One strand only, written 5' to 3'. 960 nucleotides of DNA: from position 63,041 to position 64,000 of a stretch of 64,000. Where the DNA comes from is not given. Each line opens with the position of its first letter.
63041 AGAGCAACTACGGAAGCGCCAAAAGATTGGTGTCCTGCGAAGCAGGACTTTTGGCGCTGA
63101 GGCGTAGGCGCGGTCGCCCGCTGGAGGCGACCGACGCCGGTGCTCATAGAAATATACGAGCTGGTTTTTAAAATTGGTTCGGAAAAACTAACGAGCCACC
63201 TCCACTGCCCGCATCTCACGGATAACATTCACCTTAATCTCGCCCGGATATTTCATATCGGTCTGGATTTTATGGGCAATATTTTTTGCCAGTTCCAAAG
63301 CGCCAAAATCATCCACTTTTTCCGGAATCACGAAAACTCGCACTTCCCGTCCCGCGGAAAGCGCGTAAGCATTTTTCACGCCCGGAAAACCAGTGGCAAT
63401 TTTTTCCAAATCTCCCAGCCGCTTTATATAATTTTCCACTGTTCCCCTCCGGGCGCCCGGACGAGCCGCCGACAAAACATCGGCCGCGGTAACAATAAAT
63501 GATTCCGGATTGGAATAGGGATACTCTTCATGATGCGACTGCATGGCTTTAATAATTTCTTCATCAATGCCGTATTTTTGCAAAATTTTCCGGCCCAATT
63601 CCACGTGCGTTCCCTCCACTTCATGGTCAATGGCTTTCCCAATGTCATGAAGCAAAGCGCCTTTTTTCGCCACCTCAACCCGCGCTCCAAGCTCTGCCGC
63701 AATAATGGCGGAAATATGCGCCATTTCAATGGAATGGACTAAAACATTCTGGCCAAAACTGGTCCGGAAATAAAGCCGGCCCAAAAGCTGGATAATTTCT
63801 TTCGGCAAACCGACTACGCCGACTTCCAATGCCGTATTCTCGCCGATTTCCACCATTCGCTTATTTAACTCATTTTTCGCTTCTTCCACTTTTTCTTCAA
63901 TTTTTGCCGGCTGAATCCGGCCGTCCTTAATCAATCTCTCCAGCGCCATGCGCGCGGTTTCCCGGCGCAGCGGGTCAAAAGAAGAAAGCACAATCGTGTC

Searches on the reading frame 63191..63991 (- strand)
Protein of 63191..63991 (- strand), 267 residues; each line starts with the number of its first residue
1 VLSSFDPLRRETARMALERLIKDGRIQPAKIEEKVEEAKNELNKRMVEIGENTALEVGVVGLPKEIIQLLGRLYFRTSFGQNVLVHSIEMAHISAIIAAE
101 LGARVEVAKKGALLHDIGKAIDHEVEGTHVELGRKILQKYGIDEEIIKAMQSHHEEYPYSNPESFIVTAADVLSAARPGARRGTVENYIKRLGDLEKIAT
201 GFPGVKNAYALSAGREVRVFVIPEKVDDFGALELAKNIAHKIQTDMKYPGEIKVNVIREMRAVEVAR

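Call 55: search_protein_families(library=pfam, proteins=[window:63191-63991:-], max_evalue=0.001)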
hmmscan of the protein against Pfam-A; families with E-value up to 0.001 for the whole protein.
window:63191-63991:- (267 aa): 2 families
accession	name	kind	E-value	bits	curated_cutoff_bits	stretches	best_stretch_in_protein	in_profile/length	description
PF01966.28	HD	-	1.4e-19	71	22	1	84-175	2-115/116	HD domain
PF08668.18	HDOD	-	5.5e-06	26.4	22.9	0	84-121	96-134/196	HDOD domain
